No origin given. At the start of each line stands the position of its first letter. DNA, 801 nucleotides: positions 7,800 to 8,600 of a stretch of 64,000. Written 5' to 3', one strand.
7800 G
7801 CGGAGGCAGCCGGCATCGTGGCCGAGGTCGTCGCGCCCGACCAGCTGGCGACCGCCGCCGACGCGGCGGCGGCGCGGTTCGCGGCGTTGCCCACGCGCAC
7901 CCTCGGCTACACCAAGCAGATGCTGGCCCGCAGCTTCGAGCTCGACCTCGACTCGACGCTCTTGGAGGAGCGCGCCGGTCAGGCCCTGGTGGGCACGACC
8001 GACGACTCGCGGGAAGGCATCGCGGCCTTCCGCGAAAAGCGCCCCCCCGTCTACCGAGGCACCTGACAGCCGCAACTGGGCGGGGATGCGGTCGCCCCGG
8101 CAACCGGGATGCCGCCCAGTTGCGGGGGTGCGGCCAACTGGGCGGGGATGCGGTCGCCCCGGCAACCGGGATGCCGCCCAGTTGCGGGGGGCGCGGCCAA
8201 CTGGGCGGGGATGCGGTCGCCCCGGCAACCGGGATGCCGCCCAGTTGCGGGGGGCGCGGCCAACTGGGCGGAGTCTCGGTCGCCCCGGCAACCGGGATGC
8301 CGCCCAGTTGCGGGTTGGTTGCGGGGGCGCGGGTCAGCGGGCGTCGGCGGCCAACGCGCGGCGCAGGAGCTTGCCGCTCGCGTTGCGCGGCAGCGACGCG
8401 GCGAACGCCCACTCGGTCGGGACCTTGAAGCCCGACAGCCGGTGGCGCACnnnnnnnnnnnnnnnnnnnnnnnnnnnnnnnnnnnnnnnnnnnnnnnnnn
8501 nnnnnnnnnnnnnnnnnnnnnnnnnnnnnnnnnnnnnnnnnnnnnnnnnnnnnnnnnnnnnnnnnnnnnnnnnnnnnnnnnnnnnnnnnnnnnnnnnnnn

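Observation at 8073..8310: Four tandem 62-63 bp palindromic units fill a convergent intergenic gap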

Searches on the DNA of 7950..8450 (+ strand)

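Call 37: build_rna_model(alignment_id=A1, structure=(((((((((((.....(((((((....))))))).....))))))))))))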
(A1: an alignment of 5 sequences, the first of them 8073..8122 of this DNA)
Model R1 built from alignment A1 (5 sequences, 50 columns); structure: as given.
model positions 50; base pairs 18; branch points 0; effective number of sequences 2.95; information 1.107 bits per position. Calibrated on 0.2 Mb of random sequence (short: E-values are rough).
structure used (alignment columns):
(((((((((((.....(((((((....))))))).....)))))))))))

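Call 38: search_with_rna_model(model_id=R1, source=window, filters=off, max_evalue=10, show_alignments=10)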
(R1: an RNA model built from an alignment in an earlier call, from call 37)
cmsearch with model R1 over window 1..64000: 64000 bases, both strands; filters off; matches with E-value up to 10: 49.
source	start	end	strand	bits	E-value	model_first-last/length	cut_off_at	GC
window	8073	8122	+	81.2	2.1e-17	1-50/50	no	0.74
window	8135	8184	+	81.2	2.1e-17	1-50/50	no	0.74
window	8198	8247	+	81.2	2.1e-17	1-50/50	no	0.74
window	8261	8310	+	77.2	2.1e-16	1-50/50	no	0.72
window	38281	38330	+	67.6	4.4e-14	1-50/50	no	0.66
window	8261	8310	-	50.9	5.3e-10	1-50/50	no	0.72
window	8073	8122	-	46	8.2e-09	1-50/50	no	0.74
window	8135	8184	-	46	8.2e-09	1-50/50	no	0.74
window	8198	8247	-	46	8.2e-09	1-50/50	no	0.74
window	38281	38330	-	44.9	1.5e-08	1-50/50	no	0.66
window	43965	44009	-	14.9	0.29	1-50/50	no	0.73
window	47925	47940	+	14.7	0.33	18-33/50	no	0.81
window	37933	37950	+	14.3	0.4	1-50/50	no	0.78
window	37933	37950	-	14.3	0.4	1-50/50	no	0.78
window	34643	34687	+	12.8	0.96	1-50/50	no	0.82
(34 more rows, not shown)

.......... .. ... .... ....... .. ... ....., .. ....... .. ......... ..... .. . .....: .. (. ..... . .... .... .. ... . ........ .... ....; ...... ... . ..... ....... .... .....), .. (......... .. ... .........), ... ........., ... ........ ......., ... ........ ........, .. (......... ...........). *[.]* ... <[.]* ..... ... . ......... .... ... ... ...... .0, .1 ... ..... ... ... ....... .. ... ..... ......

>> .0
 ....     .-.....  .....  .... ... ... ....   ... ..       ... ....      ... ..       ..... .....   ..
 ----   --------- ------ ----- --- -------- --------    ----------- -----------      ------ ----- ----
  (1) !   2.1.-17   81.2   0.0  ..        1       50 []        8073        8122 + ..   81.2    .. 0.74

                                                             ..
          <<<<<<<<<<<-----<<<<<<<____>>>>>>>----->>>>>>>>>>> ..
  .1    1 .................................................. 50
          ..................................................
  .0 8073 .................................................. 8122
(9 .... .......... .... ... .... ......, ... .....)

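Call 54: search_with_rna_model(model_id=R1, sources=[L001, L002, L003, L004, L005, L006, L007, L008, L009, L010, L011, L012, L013, L014, L015, L016, L017, L018, L019, L020, L021, L022, L023, L024, L025, L026, L027, L028, L029, L030, L031, L032, L033, L034, L035, L036, L037, L038, L039, L040, L041, L042, L043, L044, L045, L046, L047, L048, L049, L050, L051, L052], max_evalue=1, show_alignments=6)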
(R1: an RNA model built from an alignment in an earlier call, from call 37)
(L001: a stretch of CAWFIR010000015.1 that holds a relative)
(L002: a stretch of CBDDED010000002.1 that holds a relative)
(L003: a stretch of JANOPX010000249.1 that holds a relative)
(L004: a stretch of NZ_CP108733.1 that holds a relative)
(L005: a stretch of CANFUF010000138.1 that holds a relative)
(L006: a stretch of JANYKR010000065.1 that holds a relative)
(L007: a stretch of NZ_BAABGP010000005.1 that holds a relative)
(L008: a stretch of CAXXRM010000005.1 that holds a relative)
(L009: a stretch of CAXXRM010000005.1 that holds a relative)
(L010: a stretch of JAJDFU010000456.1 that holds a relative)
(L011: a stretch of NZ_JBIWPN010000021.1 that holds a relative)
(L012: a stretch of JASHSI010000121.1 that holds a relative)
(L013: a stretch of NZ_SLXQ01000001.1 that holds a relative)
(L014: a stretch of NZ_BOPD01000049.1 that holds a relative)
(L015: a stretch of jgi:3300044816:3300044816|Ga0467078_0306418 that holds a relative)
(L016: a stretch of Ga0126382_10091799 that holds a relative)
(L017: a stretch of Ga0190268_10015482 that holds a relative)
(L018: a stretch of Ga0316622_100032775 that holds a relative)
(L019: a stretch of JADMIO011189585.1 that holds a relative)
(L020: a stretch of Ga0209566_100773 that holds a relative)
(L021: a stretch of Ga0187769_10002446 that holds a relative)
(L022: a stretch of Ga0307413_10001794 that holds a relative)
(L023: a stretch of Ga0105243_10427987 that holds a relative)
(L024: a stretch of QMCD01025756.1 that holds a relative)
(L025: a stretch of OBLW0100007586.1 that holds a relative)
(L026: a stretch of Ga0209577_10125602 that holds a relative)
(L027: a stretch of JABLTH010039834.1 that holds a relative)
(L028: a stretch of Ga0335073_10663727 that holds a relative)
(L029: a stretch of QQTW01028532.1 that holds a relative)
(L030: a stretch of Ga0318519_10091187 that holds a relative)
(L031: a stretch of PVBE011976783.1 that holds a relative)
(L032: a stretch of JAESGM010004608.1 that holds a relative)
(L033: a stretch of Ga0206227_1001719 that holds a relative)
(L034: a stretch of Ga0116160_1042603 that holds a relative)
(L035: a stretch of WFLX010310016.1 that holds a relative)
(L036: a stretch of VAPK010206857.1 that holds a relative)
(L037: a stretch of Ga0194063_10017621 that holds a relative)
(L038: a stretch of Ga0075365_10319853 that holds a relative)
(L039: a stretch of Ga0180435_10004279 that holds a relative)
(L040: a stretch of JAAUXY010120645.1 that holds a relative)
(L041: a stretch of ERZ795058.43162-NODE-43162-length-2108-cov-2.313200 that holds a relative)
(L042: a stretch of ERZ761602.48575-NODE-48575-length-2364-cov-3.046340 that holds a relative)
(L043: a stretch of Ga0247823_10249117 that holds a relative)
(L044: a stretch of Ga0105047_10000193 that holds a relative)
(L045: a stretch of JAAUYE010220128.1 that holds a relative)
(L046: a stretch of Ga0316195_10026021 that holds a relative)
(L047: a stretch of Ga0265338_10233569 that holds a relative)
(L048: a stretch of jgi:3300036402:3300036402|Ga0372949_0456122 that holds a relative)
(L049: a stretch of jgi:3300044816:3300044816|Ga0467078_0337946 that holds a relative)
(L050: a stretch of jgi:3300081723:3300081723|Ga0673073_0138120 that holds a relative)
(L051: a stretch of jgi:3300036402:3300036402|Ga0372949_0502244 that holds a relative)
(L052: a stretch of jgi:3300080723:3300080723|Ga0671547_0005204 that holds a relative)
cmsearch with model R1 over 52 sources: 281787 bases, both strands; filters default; matches with E-value up to 1: 88.
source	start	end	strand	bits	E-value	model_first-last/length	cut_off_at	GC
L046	1970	2019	-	35.8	1.1e-05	1-50/50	no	0.56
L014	6077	6119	+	35.7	1.1e-05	1-50/50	no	0.77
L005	1743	1787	-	35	1.7e-05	1-50/50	no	0.64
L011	1196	1239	-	34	2.9e-05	1-50/50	no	0.75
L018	893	943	+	33.4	4e-05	1-50/50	no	0.76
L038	1026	1081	+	32.8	5.7e-05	1-50/50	no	0.61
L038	1026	1081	-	32.8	5.7e-05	1-50/50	no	0.61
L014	6077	6119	-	32.7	6.1e-05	1-50/50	no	0.77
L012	5370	5417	-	32.3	7.8e-05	1-50/50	no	0.62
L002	4275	4317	+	31.6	0.00011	1-50/50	no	0.74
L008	1731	1773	-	31.6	0.00011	1-50/50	no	0.74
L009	668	710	+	31.6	0.00011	1-50/50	no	0.74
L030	1573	1623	+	31.1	0.00015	1-50/50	no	0.65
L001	7492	7542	-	31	0.00016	1-50/50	no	0.69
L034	1210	1254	-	30.8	0.00017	1-50/50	no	0.71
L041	685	729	-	30.8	0.00017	1-50/50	no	0.71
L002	4275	4317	-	30.8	0.00018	1-50/50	no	0.74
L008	1731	1773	+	30.8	0.00018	1-50/50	no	0.74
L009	668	710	-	30.8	0.00018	1-50/50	no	0.74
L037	3652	3697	-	30.6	0.00019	1-50/50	no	0.72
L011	1196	1239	+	30.6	0.0002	1-50/50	no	0.75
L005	1743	1787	+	30.5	0.00021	1-50/50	no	0.64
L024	4095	4138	+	30.3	0.00023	1-50/50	no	0.64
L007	700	750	+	30.3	0.00024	1-50/50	no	0.67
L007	700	750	-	30.2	0.00024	1-50/50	no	0.67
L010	3988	4038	-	30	0.00027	1-50/50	no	0.59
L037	3652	3697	+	29.9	0.0003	1-50/50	no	0.72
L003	1784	1827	+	29.7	0.00032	1-50/50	no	0.68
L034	1210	1254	+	29.7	0.00033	1-50/50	no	0.71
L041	685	729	+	29.7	0.00033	1-50/50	no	0.71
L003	1784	1827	-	29.5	0.00036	1-50/50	no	0.68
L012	5370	5417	+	29.5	0.00036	1-50/50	no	0.62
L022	6553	6596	+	29.4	0.00039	1-50/50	no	0.73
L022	6553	6596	-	29.4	0.00039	1-50/50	no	0.73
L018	893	943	-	29.1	0.00045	1-50/50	no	0.76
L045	4126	4169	-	29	0.00048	1-50/50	no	0.73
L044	2164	2209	-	28.9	0.0005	1-50/50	no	0.76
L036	1627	1674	+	28.2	0.00075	1-50/50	no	0.5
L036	1627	1674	-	28.2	0.00075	1-50/50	no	0.5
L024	4095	4138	-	28.2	0.00078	1-50/50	no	0.64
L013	917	976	-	28.1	0.00082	1-50/50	no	0.62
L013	917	976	+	28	0.00083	1-50/50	no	0.62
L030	1573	1623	-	28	0.00085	1-50/50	no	0.65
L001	7492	7542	+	27.9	0.00088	1-50/50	no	0.69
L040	20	76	+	27.9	0.00088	1-50/50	no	0.81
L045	4126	4169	+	27.8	0.00095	1-50/50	no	0.73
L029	2887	2936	+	27.7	0.00098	1-50/50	no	0.66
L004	6799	6852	-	27.7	0.001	1-50/50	no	0.69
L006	4143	4196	-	27.6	0.0011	1-50/50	no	0.69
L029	2887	2936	-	27.3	0.0013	1-50/50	no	0.66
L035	1089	1132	-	27.3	0.0013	1-50/50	no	0.66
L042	157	203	-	27.3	0.0013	1-50/50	no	0.6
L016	926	979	-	27.2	0.0013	1-50/50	no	0.72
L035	1089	1132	+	27.2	0.0013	1-50/50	no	0.66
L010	3988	4038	+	27.1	0.0014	1-50/50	no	0.59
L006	4143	4196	+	27.1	0.0014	1-50/50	no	0.69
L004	6799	6852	+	26.9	0.0016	1-50/50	no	0.69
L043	6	53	+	26.9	0.0016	1-50/50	no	0.83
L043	6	53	-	26.9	0.0016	1-50/50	no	0.83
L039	11994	12047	-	26.6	0.0019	1-50/50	no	0.78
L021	6022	6074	+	26.2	0.0023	1-50/50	no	0.66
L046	1970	2019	+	26.1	0.0024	1-50/50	no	0.56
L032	1526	1571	-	25.8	0.0029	1-50/50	no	0.78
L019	10861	10906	+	25.8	0.003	1-50/50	no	0.61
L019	10861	10906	-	25.8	0.003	1-50/50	no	0.61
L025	5607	5661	-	25.8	0.003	1-50/50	no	0.55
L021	6022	6074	-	25.8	0.003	1-50/50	no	0.66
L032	1526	1571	+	25.7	0.0031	1-50/50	no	0.78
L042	157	203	+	24.8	0.0051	1-50/50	no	0.6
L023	485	540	-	24.5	0.0062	1-50/50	no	0.73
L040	20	76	-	24.2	0.007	1-50/50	no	0.81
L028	24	73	-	24.2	0.0071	1-50/50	no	0.8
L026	1747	1793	-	24.2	0.0071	1-50/50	no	0.68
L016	926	979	+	24.1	0.0077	1-50/50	no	0.72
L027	3162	3210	-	23.7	0.0092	1-50/50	no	0.69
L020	3809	3857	-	23.4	0.011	1-50/50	no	0.73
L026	1747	1793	+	23.3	0.012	1-50/50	no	0.68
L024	4791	4834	+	23.2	0.012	1-50/50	no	0.68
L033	1391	1447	-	22.9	0.015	1-50/50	no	0.7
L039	11994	12047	+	22.5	0.018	1-50/50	no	0.78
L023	485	540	+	22.3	0.021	1-50/50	no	0.73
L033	1391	1447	+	22.3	0.021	1-50/50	no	0.7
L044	2164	2209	+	21.1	0.041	1-50/50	no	0.76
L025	5607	5661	+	21.1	0.041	1-50/50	no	0.55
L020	3809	3857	+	20.3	0.063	1-50/50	no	0.73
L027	3162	3210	+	20.2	0.067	1-50/50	no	0.69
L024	3457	3500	+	18.3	0.2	1-50/50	no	0.64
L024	5432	5475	+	16.9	0.43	1-50/50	no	0.66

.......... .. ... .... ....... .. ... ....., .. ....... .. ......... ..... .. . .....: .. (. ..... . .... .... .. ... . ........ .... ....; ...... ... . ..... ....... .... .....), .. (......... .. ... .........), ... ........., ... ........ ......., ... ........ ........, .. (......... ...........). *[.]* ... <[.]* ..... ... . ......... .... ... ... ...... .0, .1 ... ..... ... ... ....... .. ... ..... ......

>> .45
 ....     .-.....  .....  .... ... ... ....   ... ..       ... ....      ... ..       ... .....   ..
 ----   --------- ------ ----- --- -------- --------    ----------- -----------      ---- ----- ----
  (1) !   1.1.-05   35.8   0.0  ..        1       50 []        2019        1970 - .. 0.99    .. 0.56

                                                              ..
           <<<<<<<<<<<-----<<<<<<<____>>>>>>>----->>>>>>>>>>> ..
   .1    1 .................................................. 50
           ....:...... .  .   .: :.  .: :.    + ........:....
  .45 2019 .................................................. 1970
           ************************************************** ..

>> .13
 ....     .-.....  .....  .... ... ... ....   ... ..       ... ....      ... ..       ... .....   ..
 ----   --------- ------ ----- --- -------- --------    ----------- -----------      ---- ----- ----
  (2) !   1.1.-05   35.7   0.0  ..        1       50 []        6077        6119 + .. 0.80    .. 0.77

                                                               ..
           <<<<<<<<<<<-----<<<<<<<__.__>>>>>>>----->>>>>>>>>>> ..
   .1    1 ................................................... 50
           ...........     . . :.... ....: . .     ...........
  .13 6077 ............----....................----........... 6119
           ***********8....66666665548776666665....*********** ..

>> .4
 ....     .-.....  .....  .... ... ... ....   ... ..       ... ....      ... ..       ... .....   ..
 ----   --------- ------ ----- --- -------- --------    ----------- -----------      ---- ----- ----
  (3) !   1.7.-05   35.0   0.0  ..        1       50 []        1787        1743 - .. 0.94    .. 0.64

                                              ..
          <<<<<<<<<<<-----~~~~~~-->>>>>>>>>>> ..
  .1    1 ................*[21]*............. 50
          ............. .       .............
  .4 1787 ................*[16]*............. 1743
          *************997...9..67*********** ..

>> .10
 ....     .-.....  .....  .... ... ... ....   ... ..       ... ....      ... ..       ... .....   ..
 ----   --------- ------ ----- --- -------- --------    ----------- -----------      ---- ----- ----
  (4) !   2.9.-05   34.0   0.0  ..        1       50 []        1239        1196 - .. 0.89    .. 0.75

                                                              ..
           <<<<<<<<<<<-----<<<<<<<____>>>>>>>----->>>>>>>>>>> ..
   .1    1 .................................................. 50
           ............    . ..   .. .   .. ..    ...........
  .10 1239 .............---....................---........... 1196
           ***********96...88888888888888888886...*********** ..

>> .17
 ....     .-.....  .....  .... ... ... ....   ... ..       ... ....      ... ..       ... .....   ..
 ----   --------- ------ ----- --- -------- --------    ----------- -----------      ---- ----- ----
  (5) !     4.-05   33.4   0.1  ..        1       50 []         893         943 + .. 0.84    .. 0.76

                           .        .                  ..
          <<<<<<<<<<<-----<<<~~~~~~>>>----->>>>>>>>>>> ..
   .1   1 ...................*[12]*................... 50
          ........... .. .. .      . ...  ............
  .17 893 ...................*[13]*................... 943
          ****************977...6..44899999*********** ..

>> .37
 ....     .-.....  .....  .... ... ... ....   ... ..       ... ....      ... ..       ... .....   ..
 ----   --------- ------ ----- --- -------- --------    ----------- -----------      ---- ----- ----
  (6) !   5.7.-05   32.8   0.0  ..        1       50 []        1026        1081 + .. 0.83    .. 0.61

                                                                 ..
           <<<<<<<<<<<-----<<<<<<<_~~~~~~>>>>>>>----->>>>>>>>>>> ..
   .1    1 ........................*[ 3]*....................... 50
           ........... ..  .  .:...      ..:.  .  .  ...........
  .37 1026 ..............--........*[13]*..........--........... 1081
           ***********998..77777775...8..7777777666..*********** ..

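Call 56: build_rna_model(alignment_id=A2, structure=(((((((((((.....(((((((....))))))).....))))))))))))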
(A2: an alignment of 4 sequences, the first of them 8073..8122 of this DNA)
Model R2 built from alignment A2 (4 sequences, 50 columns); structure: as given.
model positions 50; base pairs 18; branch points 0; effective number of sequences 2.04; information 1.106 bits per position. Calibrated on 0.2 Mb of random sequence (short: E-values are rough).
structure used (alignment columns):
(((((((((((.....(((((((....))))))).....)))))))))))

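Call 57: search_with_rna_model(model_id=R2, source=window, filters=off, max_evalue=5)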
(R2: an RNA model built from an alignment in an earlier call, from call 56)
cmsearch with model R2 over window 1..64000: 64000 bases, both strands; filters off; matches with E-value up to 5: 35.
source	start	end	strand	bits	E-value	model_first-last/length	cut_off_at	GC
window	8073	8122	+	84.1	6.9e-16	1-50/50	no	0.74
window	8135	8184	+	84.1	6.9e-16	1-50/50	no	0.74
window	8198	8247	+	84.1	6.9e-16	1-50/50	no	0.74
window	8261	8310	+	79.9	5.6e-15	1-50/50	no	0.72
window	8261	8310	-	50.9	9.6e-09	1-50/50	no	0.72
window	8073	8122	-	42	8.2e-07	1-50/50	no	0.74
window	8135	8184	-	42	8.2e-07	1-50/50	no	0.74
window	8198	8247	-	42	8.2e-07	1-50/50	no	0.74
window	38281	38330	+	40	2.3e-06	1-50/50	no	0.66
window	38281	38330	-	31.4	0.00016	1-50/50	no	0.66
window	37933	37950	+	15.8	0.36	1-50/50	no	0.78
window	37933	37950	-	15.8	0.36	1-50/50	no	0.78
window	47107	47151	-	15.4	0.45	1-50/50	no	0.78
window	37083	37145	-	14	0.91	1-50/50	no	0.75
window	56864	56893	-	13.9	0.94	1-50/50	no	0.73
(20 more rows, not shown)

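Call 62: search_dna_similar(query=window:8067-8333:+, collection=plasmids, mode=distant, max_evalue=0.01, max_rows=15)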
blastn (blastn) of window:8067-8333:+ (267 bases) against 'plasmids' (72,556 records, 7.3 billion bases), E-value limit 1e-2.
No match.

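Call 63: search_dna_similar(query=window:8067-8333:+, collection=phages, mode=distant, max_evalue=0.01, max_rows=15)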
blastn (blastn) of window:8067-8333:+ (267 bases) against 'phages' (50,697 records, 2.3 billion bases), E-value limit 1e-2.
Records with a match: 3; places in all: 3; records where one place covers at least 80% of the query: 0.
Best place of each record, by identity: 80-90% 3.
By first word of the organism name: Curtobacterium 3.
By host as written in the record: Curtobacterium flaccumfaciens NRRL B-729 SEA 2; Curtobacterium flaccumfaciens NRRL B-59340 1.
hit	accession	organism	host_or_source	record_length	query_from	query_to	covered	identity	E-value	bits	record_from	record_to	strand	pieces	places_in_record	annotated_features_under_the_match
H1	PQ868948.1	Curtobacterium phage Cappuccino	Curtobacterium flaccumfaciens NRRL ...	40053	99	207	35%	83.9%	2e-3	96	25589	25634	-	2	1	36: DNA primase/helicase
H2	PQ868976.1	Curtobacterium phage Sooty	Curtobacterium flaccumfaciens NRRL ...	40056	99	207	35%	83.9%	2e-3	96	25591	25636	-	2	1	36: DNA primase/helicase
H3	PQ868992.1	Curtobacterium phage Gambol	Curtobacterium flaccumfaciens NRRL ...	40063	99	207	35%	83.9%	2e-3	96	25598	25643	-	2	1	37: DNA primase/helicase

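Call 73: search_rna_families(source=window, start=7950, end=8450, threshold=evalue, max_evalue=1)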
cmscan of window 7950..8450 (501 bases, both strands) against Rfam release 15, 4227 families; matches with E-value up to 1: 1.
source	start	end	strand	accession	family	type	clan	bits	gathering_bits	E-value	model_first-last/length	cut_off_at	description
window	8225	8283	-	RF04214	MIR7526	Gene; miRNA;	-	18.2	110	0.62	1-113/113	no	MIR7526 microRNA precursor family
